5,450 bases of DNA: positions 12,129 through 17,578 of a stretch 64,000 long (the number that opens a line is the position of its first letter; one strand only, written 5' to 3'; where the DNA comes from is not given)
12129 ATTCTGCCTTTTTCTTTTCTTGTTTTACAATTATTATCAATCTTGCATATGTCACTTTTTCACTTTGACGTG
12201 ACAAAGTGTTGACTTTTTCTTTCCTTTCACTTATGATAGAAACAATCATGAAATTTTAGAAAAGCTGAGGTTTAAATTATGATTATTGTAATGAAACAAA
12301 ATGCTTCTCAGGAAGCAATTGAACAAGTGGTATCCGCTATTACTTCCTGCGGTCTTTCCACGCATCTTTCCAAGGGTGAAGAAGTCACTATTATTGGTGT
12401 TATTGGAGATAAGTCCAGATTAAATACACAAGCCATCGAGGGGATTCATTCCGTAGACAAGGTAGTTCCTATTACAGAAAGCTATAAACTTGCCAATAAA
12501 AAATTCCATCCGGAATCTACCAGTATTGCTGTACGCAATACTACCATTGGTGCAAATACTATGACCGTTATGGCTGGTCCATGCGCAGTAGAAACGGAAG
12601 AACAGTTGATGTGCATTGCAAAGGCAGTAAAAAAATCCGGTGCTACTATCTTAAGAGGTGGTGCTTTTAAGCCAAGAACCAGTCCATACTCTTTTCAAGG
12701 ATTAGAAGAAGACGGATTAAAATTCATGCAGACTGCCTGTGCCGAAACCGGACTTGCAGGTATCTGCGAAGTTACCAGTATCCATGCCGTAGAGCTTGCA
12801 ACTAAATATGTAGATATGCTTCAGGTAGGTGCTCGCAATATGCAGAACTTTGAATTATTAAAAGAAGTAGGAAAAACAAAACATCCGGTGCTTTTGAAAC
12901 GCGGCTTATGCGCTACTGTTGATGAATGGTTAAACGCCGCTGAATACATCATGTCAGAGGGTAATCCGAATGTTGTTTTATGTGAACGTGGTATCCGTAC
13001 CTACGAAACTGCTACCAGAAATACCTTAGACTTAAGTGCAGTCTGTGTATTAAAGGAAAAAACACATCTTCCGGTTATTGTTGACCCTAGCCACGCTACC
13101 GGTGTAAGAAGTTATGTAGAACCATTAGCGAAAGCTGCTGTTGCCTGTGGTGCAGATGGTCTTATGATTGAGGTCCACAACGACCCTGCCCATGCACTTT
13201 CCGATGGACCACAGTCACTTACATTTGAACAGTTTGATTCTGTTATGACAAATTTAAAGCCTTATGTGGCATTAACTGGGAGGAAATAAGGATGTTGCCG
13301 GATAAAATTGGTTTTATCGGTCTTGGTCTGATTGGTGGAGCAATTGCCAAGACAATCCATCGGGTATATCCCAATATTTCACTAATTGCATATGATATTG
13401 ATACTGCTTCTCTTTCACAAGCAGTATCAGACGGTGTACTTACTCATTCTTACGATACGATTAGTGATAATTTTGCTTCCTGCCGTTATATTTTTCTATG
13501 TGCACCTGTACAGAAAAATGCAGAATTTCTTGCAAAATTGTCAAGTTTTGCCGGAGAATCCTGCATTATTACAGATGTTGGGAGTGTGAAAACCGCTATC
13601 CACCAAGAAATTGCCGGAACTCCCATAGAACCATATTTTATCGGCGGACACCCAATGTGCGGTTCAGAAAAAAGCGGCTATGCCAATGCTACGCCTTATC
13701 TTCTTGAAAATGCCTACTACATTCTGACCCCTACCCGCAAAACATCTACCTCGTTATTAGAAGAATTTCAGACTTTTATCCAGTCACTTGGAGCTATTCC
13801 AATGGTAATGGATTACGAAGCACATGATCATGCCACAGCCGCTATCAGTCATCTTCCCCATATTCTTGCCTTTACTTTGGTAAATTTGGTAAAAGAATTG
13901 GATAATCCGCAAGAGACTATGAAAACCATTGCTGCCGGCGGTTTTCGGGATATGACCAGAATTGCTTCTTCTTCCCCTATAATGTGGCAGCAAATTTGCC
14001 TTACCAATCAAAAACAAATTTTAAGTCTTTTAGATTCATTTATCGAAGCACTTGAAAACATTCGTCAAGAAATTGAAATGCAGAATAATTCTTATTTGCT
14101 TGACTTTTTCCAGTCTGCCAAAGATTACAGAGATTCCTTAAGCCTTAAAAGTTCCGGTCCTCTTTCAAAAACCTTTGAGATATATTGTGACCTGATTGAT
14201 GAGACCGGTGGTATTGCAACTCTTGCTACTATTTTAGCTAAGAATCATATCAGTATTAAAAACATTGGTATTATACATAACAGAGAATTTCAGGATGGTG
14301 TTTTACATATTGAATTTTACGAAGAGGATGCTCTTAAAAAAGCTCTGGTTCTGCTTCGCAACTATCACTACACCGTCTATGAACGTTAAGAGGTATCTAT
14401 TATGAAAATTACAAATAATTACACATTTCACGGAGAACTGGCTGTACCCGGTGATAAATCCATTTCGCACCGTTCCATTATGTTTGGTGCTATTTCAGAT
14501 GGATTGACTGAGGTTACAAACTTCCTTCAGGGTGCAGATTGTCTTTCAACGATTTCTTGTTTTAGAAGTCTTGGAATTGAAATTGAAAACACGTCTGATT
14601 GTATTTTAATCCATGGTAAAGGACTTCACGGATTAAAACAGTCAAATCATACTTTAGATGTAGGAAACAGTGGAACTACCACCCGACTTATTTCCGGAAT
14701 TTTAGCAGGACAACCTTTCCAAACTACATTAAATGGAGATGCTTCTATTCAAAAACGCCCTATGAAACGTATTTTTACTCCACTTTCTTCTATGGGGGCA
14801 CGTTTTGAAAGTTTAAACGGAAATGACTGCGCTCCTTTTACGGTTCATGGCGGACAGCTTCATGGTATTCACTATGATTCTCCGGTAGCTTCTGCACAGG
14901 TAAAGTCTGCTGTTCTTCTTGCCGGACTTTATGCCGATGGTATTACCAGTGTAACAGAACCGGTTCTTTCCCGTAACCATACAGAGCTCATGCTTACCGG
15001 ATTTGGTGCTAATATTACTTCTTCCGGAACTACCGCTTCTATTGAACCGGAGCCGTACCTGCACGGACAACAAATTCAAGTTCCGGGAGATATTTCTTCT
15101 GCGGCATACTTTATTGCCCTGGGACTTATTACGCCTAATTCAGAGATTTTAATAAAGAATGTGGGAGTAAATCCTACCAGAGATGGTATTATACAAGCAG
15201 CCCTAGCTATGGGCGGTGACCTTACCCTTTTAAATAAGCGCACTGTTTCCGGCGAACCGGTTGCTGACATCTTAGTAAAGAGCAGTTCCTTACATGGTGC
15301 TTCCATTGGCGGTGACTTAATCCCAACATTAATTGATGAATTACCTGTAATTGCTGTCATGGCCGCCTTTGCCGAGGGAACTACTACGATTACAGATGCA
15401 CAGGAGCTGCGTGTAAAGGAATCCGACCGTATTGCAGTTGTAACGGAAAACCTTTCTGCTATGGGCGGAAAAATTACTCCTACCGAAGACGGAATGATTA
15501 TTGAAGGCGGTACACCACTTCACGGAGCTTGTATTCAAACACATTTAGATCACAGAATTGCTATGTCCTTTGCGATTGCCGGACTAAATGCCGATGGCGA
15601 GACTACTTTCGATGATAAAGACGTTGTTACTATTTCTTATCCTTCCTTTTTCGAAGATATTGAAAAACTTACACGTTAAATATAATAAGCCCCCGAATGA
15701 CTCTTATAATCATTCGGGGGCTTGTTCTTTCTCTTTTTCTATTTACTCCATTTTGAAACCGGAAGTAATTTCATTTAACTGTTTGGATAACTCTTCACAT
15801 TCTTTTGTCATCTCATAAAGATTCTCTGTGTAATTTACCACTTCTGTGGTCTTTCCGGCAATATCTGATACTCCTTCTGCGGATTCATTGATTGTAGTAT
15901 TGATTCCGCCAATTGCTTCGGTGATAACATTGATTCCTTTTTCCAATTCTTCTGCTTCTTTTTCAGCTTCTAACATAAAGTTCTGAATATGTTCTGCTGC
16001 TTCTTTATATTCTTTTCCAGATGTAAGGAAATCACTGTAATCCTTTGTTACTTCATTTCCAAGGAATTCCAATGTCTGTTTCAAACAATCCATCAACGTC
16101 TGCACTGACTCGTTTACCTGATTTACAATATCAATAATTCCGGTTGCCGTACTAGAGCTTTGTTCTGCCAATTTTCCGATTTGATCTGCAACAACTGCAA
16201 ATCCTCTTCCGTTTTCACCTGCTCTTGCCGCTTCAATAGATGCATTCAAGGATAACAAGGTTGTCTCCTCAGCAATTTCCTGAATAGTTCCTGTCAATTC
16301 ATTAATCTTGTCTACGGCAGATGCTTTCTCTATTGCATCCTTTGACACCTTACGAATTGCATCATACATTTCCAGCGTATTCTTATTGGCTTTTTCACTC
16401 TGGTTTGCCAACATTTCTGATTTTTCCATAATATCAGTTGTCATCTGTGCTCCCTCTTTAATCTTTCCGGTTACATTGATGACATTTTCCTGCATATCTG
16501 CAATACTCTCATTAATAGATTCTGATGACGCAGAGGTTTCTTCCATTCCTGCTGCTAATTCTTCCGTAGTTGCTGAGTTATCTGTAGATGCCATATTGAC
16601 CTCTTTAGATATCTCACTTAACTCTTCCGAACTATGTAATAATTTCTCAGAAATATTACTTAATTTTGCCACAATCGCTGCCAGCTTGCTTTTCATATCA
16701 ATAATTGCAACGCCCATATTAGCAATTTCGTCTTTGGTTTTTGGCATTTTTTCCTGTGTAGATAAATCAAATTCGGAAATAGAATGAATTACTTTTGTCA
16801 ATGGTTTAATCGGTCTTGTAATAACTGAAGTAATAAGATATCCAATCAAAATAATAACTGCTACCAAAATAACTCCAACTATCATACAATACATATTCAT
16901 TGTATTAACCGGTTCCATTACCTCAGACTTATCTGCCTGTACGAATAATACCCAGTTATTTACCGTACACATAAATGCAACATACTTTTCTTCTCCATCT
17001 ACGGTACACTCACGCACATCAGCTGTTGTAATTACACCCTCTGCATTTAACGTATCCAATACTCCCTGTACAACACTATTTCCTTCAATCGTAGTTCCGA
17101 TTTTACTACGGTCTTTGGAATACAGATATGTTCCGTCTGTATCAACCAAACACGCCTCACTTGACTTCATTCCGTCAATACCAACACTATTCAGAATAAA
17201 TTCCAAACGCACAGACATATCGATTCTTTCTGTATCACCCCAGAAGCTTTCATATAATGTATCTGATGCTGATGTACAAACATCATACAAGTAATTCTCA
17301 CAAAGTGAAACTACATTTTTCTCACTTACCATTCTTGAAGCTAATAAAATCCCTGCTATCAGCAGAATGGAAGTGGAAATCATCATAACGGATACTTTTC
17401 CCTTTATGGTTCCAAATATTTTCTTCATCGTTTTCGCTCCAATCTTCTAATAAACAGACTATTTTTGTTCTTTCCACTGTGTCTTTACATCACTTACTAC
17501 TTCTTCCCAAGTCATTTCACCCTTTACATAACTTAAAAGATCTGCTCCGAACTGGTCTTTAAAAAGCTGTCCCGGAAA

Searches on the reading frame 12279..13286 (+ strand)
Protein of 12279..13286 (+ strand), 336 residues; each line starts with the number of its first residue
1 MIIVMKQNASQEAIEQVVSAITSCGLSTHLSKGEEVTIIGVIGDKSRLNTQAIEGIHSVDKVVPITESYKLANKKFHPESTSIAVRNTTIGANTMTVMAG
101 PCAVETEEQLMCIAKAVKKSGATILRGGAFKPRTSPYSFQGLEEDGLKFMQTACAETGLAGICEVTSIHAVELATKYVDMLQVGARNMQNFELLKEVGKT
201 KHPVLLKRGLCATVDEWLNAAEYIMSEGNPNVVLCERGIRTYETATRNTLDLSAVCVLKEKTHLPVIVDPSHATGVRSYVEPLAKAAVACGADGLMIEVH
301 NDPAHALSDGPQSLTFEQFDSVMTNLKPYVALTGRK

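Call 32: search_protein_families(library=pfam, proteins=[window:12279-13286:+], max_evalue=0.00001)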
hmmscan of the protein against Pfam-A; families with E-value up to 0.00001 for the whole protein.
window:12279-13286:+ (336 aa): 3 families
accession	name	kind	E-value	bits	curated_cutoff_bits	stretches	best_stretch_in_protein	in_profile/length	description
PF00793.26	DAHP_synth_1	-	7.4e-81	271.4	25.5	1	87-326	9-264/270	DAHP synthetase I family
PF18152.6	DAHP_snth_FXD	-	1.3e-23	83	27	1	1-67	1-67/67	DAHP synthase ferredoxin-like domain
PF03102.20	NeuB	-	2.1e-11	44.2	22.1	1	140-334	51-237/241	NeuB family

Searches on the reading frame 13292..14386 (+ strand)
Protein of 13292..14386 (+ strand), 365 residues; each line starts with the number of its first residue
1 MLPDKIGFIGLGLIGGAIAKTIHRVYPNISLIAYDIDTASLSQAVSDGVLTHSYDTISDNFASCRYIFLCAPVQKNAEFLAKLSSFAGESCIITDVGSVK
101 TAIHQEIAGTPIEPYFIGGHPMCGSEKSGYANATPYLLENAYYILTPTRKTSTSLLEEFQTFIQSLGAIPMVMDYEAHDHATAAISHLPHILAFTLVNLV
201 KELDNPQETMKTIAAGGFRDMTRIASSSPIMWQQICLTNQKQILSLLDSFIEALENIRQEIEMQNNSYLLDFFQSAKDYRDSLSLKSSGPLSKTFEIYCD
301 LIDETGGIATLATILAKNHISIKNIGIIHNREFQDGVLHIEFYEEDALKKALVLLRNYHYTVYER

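Call 32: search_protein_families(library=pfam, proteins=[window:13292-14386:+], max_evalue=0.00001)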
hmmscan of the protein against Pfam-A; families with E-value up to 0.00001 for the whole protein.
window:13292-14386:+ (365 aa): 3 families
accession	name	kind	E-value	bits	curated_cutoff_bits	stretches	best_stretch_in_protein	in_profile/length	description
PF02153.23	PDH_N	-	1.1e-30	106.6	26.5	1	18-168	1-150/154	Prephenate dehydrogenase, nucleotide-binding domain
PF20463.3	PDH_C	-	1.2e-28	99.8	22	1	176-274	3-101/102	Prephenate dehydrogenase, dimerization domain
PF03446.21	NAD_binding_2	-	1.7e-06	28.6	21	1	5-108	1-104/161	NAD binding domain of 6-phosphogluconate dehydrogenase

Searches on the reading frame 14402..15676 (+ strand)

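Call 32: search_protein_families(library=pfam, proteins=[window:14402-15676:+], max_evalue=0.00001)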
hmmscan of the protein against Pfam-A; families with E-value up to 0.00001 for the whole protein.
window:14402-15676:+ (425 aa): 1 family
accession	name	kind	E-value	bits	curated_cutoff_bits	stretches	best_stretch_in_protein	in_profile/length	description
PF00275.25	EPSP_synthase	-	1.2e-123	413.4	22.8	1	9-419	7-416/417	EPSP synthase (3-phosphoshikimate 1-carboxyvinyltransferase)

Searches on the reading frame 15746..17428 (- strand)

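Call 33: search_protein_families(library=pfam, proteins=[window:15746-17428:-], max_evalue=0.00001)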
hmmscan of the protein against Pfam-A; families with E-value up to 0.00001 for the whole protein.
window:15746-17428:- (561 aa): 1 family
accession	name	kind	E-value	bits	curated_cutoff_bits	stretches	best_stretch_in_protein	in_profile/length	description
PF00015.26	MCPsignal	-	3e-26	92.8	34.6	1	336-505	6-164/172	Methyl-accepting chemotaxis protein (MCP) signalling domain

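Call 73: search_protein_families(library=ncbifam, proteins=[window:15746-17428:-], max_evalue=0.001)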
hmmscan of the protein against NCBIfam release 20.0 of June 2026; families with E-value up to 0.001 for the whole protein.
window:15746-17428:- (561 aa): 16 families
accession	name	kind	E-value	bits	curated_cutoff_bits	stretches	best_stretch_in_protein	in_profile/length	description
NF058645.1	MCPCtpMPsAe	equivalog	1.3e-24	86.9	900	1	163-551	189-556/558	methyl-accepting chemotaxis protein CtpM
NF047851.1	MCPCitTducer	equivalog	2.3e-24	86.4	900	1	158-534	173-504/553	methyl-accepting chemotaxis citrate transducer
NF050802.1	AspChtxCcaA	equivalog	3.9e-21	75.1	1300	1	332-451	529-648/700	aspartate chemotaxis receptor CcaA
NF011615.0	PRK15041.1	equivalog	1.5e-20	73.4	947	1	146-461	164-450/554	methyl-accepting chemotaxis protein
NF041847.1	transduc_aer2_vibrio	equivalog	1.9e-19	69.4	1200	1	203-443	455-666/804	aerotaxis transducer Aer2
NF011622.0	PRK15048.1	equivalog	2.9e-19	69.6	900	1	183-444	196-428/553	methyl-accepting chemotaxis protein II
NF007309.0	PRK09793.1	equivalog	2.2e-16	59.9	903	1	169-537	172-504/533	methyl-accepting chemotaxis protein IV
NF047515.1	SpiroCoCo_C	equivalog_domain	1.5e-09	37.5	125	1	266-452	105-265/313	SpiroCoCo family coiled-coil protein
TIGR02168.1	SMC_prok_B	equivalog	1.8e-07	29.3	567.35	1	254-555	679-980/1181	chromosome segregation protein SMC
TIGR02169.1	SMC_prok_A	equivalog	2.6e-07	28.8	729.4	1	281-554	670-937/1165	chromosome segregation protein SMC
TIGR01386.1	cztS_silS_copS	subfamily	8e-07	28.4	292.55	1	158-265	143-250/457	heavy metal sensor histidine kinase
NF040691.1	MtrAB_MtrB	equivalog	6.1e-06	25.5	450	1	172-261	181-269/507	MtrAB system histidine kinase MtrB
NF045487.1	ASRP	equivalog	0.00011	21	300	0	334-455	375-493/593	archaea-specific SMC-related protein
NF008312.0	PRK11100.1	equivalog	0.00018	20.5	356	1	161-250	164-251/477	two-component system sensor histidine kinase CreC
NF003034.1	PRK03918.1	equivalog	0.0006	17.9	700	0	222-392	189-357/878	DNA double-strand break repair ATPase Rad50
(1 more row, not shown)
